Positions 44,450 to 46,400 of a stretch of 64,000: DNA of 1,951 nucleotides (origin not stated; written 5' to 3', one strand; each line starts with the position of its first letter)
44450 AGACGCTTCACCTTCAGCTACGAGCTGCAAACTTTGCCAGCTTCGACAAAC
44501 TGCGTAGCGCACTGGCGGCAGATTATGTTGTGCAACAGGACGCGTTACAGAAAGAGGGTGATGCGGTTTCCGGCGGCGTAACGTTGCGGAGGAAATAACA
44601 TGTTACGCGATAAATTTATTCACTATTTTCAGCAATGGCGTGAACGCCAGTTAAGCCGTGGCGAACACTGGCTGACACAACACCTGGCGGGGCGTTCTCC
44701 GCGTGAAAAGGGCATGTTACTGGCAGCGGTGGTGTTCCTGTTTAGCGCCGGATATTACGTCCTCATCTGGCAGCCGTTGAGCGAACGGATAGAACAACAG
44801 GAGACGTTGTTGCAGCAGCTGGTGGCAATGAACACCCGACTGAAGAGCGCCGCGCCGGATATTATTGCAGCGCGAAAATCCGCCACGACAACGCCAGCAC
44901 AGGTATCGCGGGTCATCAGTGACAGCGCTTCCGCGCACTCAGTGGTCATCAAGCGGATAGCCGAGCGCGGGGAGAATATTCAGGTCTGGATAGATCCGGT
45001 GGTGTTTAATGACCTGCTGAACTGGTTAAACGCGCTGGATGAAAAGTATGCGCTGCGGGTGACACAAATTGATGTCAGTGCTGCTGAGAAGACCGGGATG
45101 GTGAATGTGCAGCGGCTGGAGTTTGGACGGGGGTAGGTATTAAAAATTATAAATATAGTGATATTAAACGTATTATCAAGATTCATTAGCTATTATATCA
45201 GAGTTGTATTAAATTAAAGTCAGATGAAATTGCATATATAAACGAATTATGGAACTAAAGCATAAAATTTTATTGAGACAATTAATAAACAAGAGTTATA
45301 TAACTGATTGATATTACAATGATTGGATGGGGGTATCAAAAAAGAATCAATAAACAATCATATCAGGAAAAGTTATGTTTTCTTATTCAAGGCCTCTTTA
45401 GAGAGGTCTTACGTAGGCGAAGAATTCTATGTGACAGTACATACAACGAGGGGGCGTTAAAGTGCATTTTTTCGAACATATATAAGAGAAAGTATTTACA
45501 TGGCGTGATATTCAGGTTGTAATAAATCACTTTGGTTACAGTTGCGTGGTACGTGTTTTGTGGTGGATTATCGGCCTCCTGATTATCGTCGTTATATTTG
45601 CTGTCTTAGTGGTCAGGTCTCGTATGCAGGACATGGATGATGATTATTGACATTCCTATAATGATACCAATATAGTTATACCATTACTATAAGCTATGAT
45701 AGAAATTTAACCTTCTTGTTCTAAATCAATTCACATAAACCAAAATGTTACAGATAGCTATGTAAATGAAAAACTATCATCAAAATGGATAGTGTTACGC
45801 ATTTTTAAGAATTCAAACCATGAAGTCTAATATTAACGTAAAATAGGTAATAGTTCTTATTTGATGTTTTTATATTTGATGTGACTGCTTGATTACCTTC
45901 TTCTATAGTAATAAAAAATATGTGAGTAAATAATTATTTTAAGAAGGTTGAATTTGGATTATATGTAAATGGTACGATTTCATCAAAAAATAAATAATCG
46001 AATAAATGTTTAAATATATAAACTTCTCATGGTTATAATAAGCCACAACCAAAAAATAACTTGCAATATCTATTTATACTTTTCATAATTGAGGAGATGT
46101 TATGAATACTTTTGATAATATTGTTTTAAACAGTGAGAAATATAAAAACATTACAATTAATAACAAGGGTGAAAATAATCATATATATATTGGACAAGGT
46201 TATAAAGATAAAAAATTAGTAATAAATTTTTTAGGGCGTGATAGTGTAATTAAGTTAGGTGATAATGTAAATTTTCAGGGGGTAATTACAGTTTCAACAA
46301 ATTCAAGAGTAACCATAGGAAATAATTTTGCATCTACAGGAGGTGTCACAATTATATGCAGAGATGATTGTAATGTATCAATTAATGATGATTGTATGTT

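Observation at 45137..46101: Nearly 1 kb AT-rich non-coding spacer between gspM and the capsule genes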

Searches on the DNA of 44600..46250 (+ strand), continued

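Call 16: search_dna_similar(query=window:45137-45650:+, collection=ecoli_genomes, mode=distant, max_rows=40, rows=spread)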
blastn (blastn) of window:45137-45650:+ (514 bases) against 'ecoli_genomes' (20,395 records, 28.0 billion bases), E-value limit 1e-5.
Records with a match: 52; places in all: 52; records where one place covers at least 80% of the query: 51.
Genomes with a match: 52 of 5426; with a place that covers at least 80% of the query: 51. Places per genome that has any: lowest 1, median 1, highest 1. On chromosomes: 51 places; on plasmids: 1.
Best place of each record, by identity: >=99% 4; 80-90% 48.
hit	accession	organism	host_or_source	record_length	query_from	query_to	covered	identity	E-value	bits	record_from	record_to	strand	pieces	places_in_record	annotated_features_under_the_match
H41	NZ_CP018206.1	Escherichia coli strain MRSN346647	Homo sapiens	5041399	1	514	100%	100.0%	0e+0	928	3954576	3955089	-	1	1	none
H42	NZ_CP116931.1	Escherichia coli strain MLI106K1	Homo sapiens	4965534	1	514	100%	100.0%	0e+0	928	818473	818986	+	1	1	none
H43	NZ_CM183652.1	Escherichia coli strain GmM066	Homo sapiens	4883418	1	514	100%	99.8%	0e+0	923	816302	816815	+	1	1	none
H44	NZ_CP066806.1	Escherichia coli strain TCM3e1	Homo sapiens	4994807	1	514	100%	88.9%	0e+0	708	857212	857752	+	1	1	none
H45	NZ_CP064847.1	Escherichia coli strain 20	wastewater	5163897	1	514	100%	88.9%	0e+0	708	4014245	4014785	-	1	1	none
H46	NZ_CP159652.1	Escherichia coli strain Z226-1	hospital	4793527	1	514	100%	88.9%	0e+0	708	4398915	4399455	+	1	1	none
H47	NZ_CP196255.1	Escherichia coli strain ECE313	Homo sapiens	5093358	1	514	100%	88.9%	0e+0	708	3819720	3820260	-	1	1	none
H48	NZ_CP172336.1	Escherichia coli strain CE-O153H30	wild bird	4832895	1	514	100%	88.9%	0e+0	708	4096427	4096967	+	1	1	none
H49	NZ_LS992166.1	Escherichia coli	-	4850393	1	514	100%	88.7%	0e+0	703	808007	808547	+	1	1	none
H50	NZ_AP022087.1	Escherichia coli strain WP4-S18-ESBL-07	-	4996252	1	514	100%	88.5%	0e+0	699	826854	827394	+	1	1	none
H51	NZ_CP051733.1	Escherichia coli strain SCU-109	Homo sapiens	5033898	1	514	100%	88.5%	0e+0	699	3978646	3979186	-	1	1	none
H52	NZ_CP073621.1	Escherichia coli strain CE2050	Chroicocephalus novaehollandiae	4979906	1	514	100%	88.5%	0e+0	699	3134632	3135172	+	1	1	none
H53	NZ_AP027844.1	Escherichia coli strain 2017.18.02CC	Homo sapiens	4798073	1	514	100%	88.5%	0e+0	699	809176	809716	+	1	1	none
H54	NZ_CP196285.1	Escherichia coli strain ECamp083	Homo sapiens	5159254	1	514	100%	88.5%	0e+0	699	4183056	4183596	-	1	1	none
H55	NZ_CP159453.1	Escherichia coli strain S1bESBLb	Cygnus olor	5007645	1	514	100%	88.5%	0e+0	699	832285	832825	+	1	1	none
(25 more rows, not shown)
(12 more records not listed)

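Call 17: search_dna_similar(query=window:45651-46101:+, collection=ecoli_genomes, mode=distant, max_rows=30, rows=spread)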
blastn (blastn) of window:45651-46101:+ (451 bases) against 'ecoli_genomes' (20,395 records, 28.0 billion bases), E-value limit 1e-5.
Records with a match: 16; places in all: 16; records where one place covers at least 80% of the query: 16.
Genomes with a match: 16 of 5426; with a place that covers at least 80% of the query: 16. Places per genome that has any: lowest 1, median 1, highest 1. On chromosomes: 16 places; on plasmids: 0.
Best place of each record, by identity: >=99% 4; 90-95% 12.
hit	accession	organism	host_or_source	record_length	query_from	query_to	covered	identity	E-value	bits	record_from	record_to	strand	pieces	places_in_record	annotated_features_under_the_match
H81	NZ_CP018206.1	Escherichia coli strain MRSN346647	Homo sapiens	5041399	1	451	100%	100.0%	0e+0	814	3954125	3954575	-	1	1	none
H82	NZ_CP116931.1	Escherichia coli strain MLI106K1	Homo sapiens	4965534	1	451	100%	100.0%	0e+0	814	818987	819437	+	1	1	none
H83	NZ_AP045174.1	Escherichia coli strain JNEC-KY178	Homo sapiens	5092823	1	451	100%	100.0%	0e+0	814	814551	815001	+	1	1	none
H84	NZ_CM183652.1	Escherichia coli strain GmM066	Homo sapiens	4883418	1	451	100%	99.8%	0e+0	810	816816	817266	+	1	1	none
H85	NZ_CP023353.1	Escherichia coli strain 746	canine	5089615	1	451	100%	94.0%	0e+0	687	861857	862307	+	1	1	none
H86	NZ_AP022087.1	Escherichia coli strain WP4-S18-ESBL-07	-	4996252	1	451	100%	94.0%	0e+0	687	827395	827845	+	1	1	none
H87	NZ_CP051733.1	Escherichia coli strain SCU-109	Homo sapiens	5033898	1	451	100%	94.0%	0e+0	687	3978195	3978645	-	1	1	none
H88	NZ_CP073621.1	Escherichia coli strain CE2050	Chroicocephalus novaehollandiae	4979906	1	451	100%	94.0%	0e+0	687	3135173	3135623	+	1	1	none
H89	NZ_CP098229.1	Escherichia coli strain XJ55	bovine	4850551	1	451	100%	94.0%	0e+0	687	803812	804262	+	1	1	none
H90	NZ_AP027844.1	Escherichia coli strain 2017.18.02CC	Homo sapiens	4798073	1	451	100%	94.0%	0e+0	687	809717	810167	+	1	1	none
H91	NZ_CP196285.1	Escherichia coli strain ECamp083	Homo sapiens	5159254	1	451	100%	94.0%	0e+0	687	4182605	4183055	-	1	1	none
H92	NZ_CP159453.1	Escherichia coli strain S1bESBLb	Cygnus olor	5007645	1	451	100%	94.0%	0e+0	687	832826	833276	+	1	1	none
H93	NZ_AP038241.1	Escherichia coli strain HCM-26C-1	Gallus gallus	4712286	1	451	100%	94.0%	0e+0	687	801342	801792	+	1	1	none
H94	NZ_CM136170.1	Escherichia coli strain PRO_A-1407-6W-A_ESBL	Homo sapiens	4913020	1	451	100%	94.0%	0e+0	687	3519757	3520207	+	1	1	none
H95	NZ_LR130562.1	Escherichia coli strain MS14384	Homo sapiens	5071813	1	451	100%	94.0%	0e+0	687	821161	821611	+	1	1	none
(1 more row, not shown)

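Call 25: search_rna_families(source=window, start=45000, end=46250, threshold=evalue, max_evalue=10)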
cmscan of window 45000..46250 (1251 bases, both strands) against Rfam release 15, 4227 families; matches with E-value up to 10: 6.
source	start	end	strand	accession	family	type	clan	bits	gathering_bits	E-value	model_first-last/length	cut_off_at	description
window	45712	45785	-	RF02283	TtnuCD6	Gene; snRNA; snoRNA; CD-box;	-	20.5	50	1.8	1-72/72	no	Tetrahymena snoRNA TtnuCD6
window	46092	46156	+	RF00526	snoMe28S-U3344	Gene; snRNA; snoRNA; CD-box;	-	18.8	50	4.2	1-83/83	no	Small nucleolar RNA Me28S-U3344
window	45218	45282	+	RF00279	SNORD45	Gene; snRNA; snoRNA; CD-box;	-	18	42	2.5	1-72/72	no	Small nucleolar RNA SNORD45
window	45377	45427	-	RF00521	SAM_alpha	Cis-reg; riboswitch;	-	13.1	36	6.2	1-79/79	no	Alpha-proteobacteria SAM riboswitch aptamer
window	45526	45619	+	RF02479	GlsR13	Gene; snRNA; snoRNA; CD-box;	-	12.7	100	9.6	1-100/100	no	Small nucleolar RNA GlsR13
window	45978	46022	+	RF02350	psRNA6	Gene; sRNA;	-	9.5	60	7.9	1-333/333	no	Nitrosomonas sRNA psRNA6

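Call 29: search_dna_similar(query=window:44600-45136:+, collection=ecoli_genomes, mode=near, max_rows=12, rows=spread)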
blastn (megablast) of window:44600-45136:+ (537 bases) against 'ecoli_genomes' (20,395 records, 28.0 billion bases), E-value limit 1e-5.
Records with a match: 4292; places in all: 4320; records where one place covers at least 80% of the query: 4201.
Genomes with a match: 4286 of 5426; with a place that covers at least 80% of the query: 4195. Places per genome that has any: lowest 1, median 1, highest 2. On chromosomes: 4313 places; on plasmids: 7.
Best place of each record, by identity: >=99% 4; 95-99% 3014; 90-95% 1274.
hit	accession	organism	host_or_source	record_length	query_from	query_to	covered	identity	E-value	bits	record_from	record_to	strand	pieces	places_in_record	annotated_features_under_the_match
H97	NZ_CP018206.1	Escherichia coli strain MRSN346647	Homo sapiens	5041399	1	537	100%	100.0%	0e+0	992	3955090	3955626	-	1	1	yghD: GspM family type II secretion system protein YghD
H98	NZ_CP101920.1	Escherichia coli strain QA-1986 630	missing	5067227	1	536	100%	96.5%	0e+0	885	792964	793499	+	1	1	yghD: GspM family type II secretion system protein YghD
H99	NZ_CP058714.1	Escherichia coli strain M172-1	Manis javanica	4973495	2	537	100%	96.3%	0e+0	880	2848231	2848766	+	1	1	yghD: GspM family type II secretion system protein YghD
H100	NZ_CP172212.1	Escherichia coli strain GF8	chicken meat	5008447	1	536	100%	95.9%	0e+0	869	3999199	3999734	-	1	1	yghD: GspM family type II secretion system protein YghD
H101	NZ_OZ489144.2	Escherichia coli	-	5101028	1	537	100%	95.3%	0e+0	854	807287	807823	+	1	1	yghD: GspM family type II secretion system protein YghD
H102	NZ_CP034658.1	Escherichia coli strain ATCC 98082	missing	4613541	1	536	100%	95.3%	0e+0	852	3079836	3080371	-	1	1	yghD: GspM family type II secretion system protein YghD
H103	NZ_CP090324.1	Escherichia coli strain ECO13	Homo sapiens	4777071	1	536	100%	95.3%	0e+0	852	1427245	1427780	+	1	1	yghD: GspM family type II secretion system protein YghD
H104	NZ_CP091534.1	Escherichia coli strain 537-20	host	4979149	1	536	100%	95.1%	0e+0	846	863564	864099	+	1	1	yghD: GspM family type II secretion system protein YghD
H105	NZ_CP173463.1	Escherichia coli strain 98228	Homo sapiens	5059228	1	537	100%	94.8%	0e+0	837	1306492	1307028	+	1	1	yghD: GspM family type II secretion system protein YghD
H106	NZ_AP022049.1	Escherichia coli strain WP4-S17-ESBL-08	-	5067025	1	537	100%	94.0%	0e+0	815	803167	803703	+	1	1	yghD: GspM family type II secretion system protein YghD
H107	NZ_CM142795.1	Escherichia coli strain GPEC1042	chicken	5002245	1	533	99%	94.6%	0e+0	824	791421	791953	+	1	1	yghD: GspM family type II secretion system protein YghD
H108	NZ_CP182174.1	Escherichia coli strain CUPF06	Pig Feces, Farm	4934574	477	536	11%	98.3%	1e-19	106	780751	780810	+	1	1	none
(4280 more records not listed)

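Call 30: get_annotated_region(hit=H98, flank=5000)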
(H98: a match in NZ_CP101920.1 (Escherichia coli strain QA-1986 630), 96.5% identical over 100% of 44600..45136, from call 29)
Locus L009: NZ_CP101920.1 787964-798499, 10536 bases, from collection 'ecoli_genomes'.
description: Escherichia coli strain QA-1986 630 chromosome, complete genome
organism: Escherichia coli strain QA-1986 630 (NCBI taxid 562)
replicon: chromosome; assembly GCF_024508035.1
host: -; source: missing; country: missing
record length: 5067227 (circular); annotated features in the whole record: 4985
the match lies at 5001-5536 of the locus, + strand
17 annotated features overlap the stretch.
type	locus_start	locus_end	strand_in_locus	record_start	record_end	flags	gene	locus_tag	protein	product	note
CDS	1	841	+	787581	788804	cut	gspF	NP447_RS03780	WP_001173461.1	type II secretion system inner membrane protein GspF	-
CDS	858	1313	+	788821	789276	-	gspG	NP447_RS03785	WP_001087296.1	type II secretion system major pseudopilin GspG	-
CDS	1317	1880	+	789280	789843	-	gspH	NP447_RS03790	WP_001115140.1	type II secretion system minor pseudopilin GspH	-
CDS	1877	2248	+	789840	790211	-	gspI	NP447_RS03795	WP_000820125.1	type II secretion system minor pseudopilin GspI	-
CDS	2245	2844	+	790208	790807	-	gspJ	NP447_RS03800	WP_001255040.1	type II secretion system minor pseudopilin GspJ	-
CDS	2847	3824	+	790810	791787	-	gspK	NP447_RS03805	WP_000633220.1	type II secretion system minor pseudopilin GspK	-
CDS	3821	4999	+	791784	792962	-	gspL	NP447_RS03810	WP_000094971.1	type II secretion system protein GspL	-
CDS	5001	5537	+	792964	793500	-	yghD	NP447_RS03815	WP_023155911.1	GspM family type II secretion system protein YghD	-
CDS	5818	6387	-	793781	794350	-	-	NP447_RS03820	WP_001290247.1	DUF4942 domain-containing protein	-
CDS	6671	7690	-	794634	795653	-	-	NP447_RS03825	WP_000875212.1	IS110 family transposase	-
CDS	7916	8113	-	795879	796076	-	-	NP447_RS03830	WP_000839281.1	DUF957 domain-containing protein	-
CDS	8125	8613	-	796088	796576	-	-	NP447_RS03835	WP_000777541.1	DUF5983 family protein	-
CDS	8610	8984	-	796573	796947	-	-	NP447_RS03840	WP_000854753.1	TA system toxin CbtA family protein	-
CDS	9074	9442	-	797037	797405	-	cbeA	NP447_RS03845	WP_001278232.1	type IV toxin-antitoxin system cytoskeleton bundling-enhancing antitoxin CbeA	-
CDS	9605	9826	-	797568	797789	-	-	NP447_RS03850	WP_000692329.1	DUF987 domain-containing protein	-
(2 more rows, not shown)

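Call 31: get_annotated_region(hit=H105, flank=5000)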
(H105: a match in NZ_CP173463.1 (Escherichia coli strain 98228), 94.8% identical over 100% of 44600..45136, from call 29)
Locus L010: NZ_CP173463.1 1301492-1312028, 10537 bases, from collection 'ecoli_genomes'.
description: Escherichia coli strain 98228 chromosome, complete genome
organism: Escherichia coli strain 98228 (NCBI taxid 562)
replicon: chromosome; assembly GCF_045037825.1
host: Homo sapiens; source: urine; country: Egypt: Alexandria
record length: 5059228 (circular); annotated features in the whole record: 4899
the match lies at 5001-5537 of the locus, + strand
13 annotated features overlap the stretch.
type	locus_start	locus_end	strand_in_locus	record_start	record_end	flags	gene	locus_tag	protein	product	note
CDS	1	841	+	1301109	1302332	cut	gspF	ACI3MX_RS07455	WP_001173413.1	type II secretion system inner membrane protein GspF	-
CDS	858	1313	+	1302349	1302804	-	gspG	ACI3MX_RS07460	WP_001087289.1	type II secretion system major pseudopilin GspG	-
CDS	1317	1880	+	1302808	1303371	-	gspH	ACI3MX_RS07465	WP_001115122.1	type II secretion system minor pseudopilin GspH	-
CDS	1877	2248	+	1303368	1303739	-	gspI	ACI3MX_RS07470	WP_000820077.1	type II secretion system minor pseudopilin GspI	-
CDS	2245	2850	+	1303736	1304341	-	gspJ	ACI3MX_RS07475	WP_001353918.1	type II secretion system minor pseudopilin GspJ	-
CDS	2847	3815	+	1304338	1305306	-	gspK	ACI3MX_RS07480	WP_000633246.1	type II secretion system minor pseudopilin GspK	-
CDS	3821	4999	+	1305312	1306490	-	gspL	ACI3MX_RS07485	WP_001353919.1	type II secretion system protein GspL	-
CDS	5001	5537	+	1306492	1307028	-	yghD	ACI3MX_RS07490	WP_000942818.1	GspM family type II secretion system protein YghD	-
CDS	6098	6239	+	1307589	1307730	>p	-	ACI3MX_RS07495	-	ABC transporter permease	frameshifted; incomplete; partial in the middle of a contig; missing C-terminus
CDS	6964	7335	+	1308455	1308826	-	-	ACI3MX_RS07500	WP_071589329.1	hypothetical protein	-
CDS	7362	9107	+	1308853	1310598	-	-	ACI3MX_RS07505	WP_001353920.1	polysaccharide biosynthesis/export family protein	-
CDS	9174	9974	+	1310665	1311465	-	-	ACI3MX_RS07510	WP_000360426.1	ABC transporter permease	-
CDS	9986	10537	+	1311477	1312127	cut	-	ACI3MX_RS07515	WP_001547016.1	ABC transporter ATP-binding protein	-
